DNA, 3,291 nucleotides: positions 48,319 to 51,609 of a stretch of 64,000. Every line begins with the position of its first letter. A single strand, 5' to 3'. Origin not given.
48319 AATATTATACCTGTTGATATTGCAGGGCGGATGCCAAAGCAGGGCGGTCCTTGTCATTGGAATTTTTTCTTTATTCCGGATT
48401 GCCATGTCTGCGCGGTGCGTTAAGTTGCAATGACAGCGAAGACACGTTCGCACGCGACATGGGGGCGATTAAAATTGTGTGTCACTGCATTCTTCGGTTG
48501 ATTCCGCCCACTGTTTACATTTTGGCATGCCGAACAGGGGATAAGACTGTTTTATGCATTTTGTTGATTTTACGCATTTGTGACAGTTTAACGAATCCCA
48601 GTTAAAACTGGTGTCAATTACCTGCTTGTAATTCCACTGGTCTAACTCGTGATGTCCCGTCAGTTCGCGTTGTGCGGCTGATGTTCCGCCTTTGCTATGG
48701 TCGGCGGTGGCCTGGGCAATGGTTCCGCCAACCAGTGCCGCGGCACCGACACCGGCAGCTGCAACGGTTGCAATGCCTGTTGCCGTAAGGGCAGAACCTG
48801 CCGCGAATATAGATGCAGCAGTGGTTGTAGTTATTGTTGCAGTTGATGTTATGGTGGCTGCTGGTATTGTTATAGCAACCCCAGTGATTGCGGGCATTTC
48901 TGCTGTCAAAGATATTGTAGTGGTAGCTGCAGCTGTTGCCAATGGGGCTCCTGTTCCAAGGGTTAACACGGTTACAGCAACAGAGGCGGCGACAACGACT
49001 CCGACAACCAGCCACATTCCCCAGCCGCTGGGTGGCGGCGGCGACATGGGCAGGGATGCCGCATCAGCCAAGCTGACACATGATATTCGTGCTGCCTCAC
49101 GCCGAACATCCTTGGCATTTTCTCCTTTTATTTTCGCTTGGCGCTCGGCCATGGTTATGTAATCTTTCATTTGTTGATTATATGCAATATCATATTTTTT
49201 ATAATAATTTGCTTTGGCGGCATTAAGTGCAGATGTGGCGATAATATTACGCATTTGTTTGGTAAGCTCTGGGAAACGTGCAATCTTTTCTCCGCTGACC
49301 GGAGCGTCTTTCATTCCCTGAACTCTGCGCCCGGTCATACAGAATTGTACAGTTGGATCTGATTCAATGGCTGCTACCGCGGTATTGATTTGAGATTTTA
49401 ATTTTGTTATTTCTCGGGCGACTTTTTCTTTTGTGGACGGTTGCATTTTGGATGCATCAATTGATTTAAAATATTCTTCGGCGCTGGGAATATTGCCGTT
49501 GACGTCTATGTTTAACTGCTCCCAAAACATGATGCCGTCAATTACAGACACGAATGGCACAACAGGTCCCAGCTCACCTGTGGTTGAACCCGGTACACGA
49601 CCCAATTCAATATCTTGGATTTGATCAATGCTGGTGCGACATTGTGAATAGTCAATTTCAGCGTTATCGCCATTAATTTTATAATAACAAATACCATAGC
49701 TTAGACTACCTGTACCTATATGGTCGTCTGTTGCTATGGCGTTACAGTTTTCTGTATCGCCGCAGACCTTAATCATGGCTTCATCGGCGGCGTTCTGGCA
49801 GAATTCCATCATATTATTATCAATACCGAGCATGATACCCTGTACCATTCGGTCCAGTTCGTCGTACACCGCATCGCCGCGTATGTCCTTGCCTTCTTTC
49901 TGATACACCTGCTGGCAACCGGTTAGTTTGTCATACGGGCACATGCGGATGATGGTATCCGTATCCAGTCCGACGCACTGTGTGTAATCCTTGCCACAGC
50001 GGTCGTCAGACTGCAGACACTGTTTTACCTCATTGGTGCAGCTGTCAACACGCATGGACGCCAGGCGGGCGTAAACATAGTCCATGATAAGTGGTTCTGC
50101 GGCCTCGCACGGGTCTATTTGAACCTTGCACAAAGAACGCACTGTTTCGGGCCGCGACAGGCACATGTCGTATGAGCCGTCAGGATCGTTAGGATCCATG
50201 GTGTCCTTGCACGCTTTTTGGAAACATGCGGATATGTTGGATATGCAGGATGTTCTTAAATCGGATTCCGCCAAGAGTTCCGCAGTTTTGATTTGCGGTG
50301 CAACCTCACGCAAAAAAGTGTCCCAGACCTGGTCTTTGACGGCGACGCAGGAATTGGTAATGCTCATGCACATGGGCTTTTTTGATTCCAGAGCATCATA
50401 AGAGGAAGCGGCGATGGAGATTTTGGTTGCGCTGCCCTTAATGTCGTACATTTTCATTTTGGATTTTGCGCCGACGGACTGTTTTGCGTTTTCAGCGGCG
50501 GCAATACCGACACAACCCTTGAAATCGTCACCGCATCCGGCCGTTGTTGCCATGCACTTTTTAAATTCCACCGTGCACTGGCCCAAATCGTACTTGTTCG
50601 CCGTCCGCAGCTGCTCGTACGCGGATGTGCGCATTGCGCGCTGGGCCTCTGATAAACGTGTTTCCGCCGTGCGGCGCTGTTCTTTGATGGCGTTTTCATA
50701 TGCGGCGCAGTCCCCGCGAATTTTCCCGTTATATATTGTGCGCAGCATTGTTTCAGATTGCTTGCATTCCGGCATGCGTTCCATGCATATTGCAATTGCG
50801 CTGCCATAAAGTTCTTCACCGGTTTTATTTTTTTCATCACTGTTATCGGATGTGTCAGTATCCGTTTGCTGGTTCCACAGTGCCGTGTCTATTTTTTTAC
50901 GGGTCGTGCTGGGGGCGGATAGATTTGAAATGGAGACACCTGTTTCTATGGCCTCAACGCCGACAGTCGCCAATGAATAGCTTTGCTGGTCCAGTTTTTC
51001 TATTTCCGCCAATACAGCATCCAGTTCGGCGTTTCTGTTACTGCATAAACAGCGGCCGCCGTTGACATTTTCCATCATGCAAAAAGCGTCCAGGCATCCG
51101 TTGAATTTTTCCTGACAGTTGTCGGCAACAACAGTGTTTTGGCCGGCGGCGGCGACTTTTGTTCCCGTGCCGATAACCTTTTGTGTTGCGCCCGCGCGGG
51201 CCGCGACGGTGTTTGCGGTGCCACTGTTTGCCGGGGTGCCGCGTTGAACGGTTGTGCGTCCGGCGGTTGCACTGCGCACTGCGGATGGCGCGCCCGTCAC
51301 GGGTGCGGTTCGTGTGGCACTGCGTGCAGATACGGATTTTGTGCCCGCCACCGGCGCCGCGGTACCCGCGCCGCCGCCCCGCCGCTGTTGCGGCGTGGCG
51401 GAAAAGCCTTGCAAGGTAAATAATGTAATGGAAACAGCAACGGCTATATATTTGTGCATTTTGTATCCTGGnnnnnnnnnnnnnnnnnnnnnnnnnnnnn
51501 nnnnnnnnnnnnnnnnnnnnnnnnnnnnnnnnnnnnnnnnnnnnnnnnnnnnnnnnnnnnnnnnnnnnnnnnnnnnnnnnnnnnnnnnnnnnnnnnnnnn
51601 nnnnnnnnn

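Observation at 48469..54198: Tandem pair of ~900-1000-aa secreted cysteine-rich proteins of no recognisable family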

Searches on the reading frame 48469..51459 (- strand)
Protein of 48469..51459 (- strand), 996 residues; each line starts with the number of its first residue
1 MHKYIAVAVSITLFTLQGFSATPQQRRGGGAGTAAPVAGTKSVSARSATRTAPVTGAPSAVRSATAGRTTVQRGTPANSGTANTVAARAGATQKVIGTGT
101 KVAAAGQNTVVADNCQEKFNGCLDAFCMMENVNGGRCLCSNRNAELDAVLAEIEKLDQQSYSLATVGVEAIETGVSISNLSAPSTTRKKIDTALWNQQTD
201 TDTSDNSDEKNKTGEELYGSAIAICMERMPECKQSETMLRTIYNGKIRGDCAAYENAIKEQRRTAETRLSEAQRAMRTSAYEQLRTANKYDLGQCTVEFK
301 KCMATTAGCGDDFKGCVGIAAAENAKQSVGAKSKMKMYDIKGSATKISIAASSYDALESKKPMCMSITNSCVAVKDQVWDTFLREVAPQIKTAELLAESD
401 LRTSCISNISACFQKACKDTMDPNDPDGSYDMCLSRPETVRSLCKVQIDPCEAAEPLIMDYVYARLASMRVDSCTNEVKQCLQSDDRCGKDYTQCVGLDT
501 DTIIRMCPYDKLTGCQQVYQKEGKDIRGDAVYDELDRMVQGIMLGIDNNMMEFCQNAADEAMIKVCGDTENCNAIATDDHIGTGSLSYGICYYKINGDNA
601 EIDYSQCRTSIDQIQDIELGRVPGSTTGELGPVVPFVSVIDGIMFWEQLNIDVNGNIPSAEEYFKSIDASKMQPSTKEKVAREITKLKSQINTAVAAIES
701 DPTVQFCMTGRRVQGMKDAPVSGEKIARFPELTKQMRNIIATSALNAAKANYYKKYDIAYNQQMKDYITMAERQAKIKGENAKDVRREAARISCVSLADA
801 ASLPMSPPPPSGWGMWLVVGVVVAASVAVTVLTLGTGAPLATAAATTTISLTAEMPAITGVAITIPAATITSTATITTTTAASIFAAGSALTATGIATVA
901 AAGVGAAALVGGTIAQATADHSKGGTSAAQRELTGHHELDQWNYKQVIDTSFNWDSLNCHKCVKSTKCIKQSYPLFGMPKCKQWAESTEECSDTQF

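Call 3: search_protein_families(library=pfam, proteins=[window:48469-51459:-], max_evalue=1)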
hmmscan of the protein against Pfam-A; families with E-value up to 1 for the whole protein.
window:48469-51459:- (996 aa): 3 families
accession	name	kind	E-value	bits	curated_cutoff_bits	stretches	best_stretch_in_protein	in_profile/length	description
PF09648.15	YycI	-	0.0095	16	29.7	1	649-778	21-136/232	YycI protein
PF22125.1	Lreu_0056_like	-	0.26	12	26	1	541-607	6-74/117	Hypotheical protein Lreu_0056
PF24582.1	DUF7609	-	0.7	10.7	27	0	249-305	13-71/85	Domain of unknown function (DUF7609)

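Call 4: search_protein_families(library=ncbifam, proteins=[window:48469-51459:-], max_evalue=1)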
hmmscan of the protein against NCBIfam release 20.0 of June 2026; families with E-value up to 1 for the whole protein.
window:48469-51459:- (996 aa): 0 families

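Call 77: search_protein_families(library=ncbifam, proteins=[window:48469-51459:-], max_evalue=10)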
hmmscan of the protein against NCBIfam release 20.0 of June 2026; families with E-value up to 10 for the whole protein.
window:48469-51459:- (996 aa): 0 families
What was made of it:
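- On TraN (F-type T4SS mating-pair stabilisation, PF06986 / TIGR02750): NCBIfam gave no hit (calls 4, 77).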

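Call 80: find_encoding_contigs(protein=window:48469-51459:-, flank=7000, max_places=6)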
Protein window:48469-51459:- (996 aa): 13 contigs read that carry it; 2 places shown.
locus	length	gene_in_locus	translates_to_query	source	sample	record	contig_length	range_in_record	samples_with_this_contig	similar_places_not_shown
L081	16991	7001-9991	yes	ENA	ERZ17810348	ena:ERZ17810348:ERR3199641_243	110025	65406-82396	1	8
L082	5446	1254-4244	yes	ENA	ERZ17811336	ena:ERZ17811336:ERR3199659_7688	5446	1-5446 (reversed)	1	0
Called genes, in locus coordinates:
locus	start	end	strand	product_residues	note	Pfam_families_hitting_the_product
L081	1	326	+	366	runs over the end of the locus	PF01555:N6_N4_Mtase, PF18755:RAMA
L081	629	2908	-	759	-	-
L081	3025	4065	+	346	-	-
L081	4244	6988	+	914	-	-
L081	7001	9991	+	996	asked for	-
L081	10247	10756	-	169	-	PF01196:Ribosomal_L17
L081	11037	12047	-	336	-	PF01193:RNA_pol_L, PF01000:RNA_pol_A_bac, PF03118:RNA_pol_A_CTD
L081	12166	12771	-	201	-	-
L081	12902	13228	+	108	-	-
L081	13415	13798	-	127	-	PF00411:Ribosomal_S11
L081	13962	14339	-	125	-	PF00416:Ribosomal_S13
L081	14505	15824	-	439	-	PF00344:SecY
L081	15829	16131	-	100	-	-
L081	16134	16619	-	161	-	PF00828:Ribosomal_L27A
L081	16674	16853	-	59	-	PF00327:Ribosomal_L30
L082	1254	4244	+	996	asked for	-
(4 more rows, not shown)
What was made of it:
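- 48469..51459 (-): CRP-A gene: 996 aa, 38 Cys, with a C-proximal hydrophobic hairpin ('A-type'). The exact protein is carried by 13 contigs in public assemblies (call 80).
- Checked: Two places were shown, and 8 more share the first one's neighbouring genes (call 80).
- Tried and rejected: Rejected: the identical CRP-A protein is carried by 13 contigs in public assemblies, and 9 of the places found share the same neighbouring genes (call 80).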
